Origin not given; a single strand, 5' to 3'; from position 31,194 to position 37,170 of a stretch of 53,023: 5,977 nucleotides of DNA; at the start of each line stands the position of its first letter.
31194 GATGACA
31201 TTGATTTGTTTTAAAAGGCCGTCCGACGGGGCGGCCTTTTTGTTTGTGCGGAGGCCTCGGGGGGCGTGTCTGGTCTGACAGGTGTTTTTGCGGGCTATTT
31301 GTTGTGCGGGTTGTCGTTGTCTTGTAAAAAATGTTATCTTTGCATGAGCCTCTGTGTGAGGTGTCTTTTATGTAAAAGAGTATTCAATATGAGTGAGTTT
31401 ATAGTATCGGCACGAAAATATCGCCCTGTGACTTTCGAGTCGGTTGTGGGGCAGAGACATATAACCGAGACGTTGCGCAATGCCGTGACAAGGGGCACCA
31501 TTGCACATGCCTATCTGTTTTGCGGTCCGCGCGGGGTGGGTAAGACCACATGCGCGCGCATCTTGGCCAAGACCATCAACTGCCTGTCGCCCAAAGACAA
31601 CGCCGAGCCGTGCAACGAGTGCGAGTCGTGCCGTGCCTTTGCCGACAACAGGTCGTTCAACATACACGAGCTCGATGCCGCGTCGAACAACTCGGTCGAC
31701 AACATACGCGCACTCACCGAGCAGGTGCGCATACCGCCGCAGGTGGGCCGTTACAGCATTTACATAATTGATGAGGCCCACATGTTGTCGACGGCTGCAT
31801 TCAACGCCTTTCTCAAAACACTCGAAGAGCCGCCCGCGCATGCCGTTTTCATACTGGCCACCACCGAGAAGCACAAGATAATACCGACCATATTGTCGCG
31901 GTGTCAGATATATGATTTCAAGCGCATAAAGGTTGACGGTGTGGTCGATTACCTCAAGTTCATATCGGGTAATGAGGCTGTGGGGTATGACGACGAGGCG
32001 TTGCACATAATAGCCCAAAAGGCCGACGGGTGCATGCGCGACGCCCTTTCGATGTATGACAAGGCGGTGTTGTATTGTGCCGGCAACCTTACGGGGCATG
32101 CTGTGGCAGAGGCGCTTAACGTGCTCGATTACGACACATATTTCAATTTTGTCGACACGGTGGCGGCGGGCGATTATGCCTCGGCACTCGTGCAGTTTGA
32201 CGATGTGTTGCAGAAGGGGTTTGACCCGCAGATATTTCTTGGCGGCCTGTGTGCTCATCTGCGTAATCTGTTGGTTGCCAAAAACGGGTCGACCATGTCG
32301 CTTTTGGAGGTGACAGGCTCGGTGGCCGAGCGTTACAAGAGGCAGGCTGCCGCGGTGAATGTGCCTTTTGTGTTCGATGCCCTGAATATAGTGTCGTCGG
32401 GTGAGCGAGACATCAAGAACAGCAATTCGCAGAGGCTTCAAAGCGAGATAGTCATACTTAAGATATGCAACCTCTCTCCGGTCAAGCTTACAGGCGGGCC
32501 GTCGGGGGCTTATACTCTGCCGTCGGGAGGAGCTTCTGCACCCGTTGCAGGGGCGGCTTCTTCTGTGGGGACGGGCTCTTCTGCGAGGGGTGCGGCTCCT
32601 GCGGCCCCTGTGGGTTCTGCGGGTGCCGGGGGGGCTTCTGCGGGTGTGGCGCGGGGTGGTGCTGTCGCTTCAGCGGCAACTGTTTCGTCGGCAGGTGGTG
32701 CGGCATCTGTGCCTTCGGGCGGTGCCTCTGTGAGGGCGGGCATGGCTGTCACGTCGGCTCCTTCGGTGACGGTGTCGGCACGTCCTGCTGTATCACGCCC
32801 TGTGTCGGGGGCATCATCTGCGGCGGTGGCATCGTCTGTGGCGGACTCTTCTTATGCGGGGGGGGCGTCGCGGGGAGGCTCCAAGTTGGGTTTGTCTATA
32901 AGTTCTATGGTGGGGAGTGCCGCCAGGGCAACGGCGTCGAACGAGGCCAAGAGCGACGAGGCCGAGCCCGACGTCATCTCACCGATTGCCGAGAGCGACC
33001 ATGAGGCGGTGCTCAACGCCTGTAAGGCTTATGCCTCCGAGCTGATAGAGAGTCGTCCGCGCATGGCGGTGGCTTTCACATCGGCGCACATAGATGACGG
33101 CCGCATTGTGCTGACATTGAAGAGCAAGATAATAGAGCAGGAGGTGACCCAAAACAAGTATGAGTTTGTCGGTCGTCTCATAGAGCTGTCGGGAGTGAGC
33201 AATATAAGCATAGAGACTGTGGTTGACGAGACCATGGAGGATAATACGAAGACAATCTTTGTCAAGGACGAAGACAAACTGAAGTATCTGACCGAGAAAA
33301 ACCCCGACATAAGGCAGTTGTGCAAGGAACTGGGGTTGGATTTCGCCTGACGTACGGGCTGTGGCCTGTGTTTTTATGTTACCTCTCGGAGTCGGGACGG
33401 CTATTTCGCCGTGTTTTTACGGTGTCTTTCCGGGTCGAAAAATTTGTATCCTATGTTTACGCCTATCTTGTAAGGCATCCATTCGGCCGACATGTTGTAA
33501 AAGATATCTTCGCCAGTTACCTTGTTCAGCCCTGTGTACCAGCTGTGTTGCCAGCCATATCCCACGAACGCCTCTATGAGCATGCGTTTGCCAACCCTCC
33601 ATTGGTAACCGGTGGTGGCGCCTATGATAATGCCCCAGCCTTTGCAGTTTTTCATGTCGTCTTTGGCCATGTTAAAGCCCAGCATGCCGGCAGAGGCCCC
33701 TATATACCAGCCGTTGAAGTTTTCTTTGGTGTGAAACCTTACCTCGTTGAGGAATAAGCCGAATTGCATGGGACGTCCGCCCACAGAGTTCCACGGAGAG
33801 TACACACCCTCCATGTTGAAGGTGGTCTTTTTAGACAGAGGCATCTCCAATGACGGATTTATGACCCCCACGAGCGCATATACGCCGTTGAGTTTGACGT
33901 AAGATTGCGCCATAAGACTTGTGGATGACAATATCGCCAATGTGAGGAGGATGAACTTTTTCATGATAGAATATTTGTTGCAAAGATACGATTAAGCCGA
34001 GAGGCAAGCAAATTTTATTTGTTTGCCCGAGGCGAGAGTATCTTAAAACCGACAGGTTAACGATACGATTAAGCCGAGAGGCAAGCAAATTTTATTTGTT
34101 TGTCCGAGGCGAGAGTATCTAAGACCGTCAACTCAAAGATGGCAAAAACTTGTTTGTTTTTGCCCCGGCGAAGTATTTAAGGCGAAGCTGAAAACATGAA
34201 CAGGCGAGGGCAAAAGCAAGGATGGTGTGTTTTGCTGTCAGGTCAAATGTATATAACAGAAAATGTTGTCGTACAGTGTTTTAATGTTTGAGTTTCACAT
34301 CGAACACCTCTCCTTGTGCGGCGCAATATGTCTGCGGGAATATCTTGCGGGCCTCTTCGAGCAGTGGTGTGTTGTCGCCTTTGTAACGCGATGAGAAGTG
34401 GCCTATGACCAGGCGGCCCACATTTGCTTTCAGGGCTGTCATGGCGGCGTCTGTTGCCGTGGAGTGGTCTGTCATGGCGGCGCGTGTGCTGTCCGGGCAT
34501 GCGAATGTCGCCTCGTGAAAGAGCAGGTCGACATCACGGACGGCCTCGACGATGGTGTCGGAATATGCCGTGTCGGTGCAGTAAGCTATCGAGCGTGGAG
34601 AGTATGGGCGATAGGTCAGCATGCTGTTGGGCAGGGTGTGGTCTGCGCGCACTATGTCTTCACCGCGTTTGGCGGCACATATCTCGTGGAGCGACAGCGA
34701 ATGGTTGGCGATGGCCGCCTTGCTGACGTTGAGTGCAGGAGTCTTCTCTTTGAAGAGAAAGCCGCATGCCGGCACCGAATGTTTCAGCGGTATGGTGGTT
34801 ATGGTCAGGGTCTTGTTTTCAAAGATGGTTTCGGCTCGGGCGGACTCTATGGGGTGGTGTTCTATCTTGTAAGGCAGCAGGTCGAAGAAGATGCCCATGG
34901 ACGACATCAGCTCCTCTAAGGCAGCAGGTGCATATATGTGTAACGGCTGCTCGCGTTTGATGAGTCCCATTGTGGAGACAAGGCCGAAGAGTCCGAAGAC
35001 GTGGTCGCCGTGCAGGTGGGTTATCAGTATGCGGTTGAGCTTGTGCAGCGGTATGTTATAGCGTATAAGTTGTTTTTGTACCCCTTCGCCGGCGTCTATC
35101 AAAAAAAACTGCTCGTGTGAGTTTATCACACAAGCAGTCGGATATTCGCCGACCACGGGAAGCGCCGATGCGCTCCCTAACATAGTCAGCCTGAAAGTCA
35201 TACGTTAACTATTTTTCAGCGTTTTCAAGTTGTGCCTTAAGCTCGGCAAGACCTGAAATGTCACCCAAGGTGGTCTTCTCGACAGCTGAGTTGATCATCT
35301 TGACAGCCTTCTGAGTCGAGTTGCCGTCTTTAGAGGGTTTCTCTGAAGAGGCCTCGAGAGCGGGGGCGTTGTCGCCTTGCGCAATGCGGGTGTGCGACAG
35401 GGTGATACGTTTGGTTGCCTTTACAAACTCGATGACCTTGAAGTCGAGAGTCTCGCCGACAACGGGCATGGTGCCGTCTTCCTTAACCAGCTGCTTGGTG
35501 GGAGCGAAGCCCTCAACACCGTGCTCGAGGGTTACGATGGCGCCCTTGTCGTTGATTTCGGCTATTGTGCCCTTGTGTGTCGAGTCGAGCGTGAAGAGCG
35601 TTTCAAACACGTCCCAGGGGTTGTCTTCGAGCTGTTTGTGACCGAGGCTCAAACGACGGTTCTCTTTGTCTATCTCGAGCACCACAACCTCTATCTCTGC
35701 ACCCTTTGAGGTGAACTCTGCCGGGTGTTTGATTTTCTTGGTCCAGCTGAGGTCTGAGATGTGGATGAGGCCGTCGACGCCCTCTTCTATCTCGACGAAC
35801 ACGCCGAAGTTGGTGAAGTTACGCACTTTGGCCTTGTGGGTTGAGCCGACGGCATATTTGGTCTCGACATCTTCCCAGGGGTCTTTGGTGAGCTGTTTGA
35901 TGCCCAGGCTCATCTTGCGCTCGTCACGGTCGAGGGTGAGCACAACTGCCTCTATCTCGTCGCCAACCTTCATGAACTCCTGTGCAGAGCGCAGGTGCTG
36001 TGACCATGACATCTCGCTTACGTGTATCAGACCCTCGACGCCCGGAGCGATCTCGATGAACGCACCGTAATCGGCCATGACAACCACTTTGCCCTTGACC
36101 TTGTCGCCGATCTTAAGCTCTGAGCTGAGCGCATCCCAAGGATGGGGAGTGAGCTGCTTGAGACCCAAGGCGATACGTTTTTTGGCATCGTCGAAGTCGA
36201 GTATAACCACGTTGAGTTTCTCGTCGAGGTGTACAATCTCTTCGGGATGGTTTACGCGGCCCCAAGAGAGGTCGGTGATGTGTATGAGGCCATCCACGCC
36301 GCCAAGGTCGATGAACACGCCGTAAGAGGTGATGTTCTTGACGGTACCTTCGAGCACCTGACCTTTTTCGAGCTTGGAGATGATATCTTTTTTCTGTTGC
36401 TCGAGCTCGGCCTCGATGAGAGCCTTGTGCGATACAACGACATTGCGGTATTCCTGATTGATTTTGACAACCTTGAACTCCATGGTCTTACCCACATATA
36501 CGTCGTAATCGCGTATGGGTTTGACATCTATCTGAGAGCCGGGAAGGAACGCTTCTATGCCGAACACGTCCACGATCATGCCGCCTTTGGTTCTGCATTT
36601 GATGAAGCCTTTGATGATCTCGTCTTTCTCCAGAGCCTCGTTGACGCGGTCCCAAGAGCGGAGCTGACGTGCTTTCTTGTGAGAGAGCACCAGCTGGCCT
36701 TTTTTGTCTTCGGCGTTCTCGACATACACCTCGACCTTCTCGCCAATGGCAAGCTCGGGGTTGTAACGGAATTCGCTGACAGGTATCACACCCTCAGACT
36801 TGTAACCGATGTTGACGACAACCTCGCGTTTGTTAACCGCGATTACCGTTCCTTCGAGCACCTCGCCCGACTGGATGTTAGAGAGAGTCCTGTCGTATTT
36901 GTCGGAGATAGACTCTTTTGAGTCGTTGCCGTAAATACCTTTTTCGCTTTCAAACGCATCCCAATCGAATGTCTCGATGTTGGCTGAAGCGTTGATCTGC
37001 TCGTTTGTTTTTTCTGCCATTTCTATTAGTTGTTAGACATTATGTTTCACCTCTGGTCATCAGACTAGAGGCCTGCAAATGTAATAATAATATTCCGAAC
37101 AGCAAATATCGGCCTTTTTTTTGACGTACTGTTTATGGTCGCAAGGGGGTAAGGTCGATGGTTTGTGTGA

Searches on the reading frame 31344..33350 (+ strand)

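Call 85: search_protein_families(library=pfam, proteins=[window:31344-33350:+], max_evalue=0.00001)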
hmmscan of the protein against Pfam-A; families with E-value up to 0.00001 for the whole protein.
window:31344-33350:+ (668 aa): 6 families
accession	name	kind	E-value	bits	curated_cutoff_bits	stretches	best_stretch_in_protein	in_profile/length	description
PF13177.12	DNA_pol3_delta2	-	2.8e-46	157.9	27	1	37-195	2-160/161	DNA polymerase III, delta subunit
PF22608.2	DNAX_ATPase_lid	-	1.8e-12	47.3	27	1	200-247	2-49/49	DNA polymerase III clamp loader subunit, ATPase lid domain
PF12169.13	DNA_pol3_gamma3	-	2.6e-12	47.2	24.4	1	252-378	4-131/143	DNA polymerase III subunits gamma and tau domain III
PF00004.35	AAA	-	8.9e-12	46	21.2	1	58-189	2-125/131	ATPase family associated with various cellular activities (AAA)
PF13401.12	AAA_22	-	4.5e-06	27.4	27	0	57-174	8-123/130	AAA domain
PF13604.12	AAA_30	-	6.2e-06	26.5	27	0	57-169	21-121/191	AAA domain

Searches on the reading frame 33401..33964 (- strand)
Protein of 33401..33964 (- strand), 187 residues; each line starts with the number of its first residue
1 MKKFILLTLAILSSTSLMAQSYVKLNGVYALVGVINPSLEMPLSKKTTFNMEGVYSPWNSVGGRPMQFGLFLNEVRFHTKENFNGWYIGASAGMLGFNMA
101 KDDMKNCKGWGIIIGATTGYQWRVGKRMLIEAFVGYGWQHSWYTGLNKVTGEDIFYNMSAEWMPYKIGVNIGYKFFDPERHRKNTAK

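Call 85: search_protein_families(library=pfam, proteins=[window:33401-33964:-], max_evalue=0.00001)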
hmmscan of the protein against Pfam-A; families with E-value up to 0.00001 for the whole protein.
window:33401-33964:- (187 aa): 1 family
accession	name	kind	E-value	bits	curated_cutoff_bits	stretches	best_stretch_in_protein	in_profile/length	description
PF12099.14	DUF3575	-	2.4e-27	95.8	21.1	1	6-175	2-177/177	Protein of unknown function (DUF3575)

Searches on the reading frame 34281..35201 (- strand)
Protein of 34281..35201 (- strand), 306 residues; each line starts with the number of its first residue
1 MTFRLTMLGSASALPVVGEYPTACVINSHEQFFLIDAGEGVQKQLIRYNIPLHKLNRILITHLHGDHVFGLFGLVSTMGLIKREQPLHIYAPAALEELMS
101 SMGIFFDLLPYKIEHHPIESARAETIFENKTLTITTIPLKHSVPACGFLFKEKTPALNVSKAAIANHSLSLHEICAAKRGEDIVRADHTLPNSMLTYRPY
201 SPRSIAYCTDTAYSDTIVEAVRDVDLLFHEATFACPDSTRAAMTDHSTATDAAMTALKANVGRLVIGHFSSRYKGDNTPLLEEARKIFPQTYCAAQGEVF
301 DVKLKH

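Call 85: search_protein_families(library=pfam, proteins=[window:34281-35201:-], max_evalue=0.00001)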
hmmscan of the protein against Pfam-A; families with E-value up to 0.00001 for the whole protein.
window:34281-35201:- (306 aa): 2 families
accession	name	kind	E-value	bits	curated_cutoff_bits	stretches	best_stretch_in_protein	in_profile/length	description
PF12706.13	Lactamase_B_2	-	9.7e-20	71.5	27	1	33-152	3-132/200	Beta-lactamase superfamily domain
PF00753.33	Lactamase_B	-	3.4e-10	40.6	22.7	1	24-147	9-137/196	Metallo-beta-lactamase superfamily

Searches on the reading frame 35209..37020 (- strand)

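Call 85: search_protein_families(library=pfam, proteins=[window:35209-37020:-], max_evalue=0.00001)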
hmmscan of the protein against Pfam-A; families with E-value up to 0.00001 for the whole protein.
window:35209-37020:- (603 aa): 5 families
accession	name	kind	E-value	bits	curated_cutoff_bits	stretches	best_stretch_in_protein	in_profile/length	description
PF00575.29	S1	-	9.9e-85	279.4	22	6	216-288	1-74/74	S1 RNA binding domain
PF23459.1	S1_RRP5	-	3e-22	79.4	27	0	217-285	1-70/72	RRP5 S1 domain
PF21710.3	Spt6_S1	-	2.7e-09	37.6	27.5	0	312-372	24-84/91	Spt6, S1/OB domain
PF13509.12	S1_2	-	3.6e-07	30.6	21.8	0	391-424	1-34/61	S1 domain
PF17092.11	PCB_OB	-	2.3e-06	28.8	27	0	296-355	23-92/111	Penicillin-binding protein OB-like domain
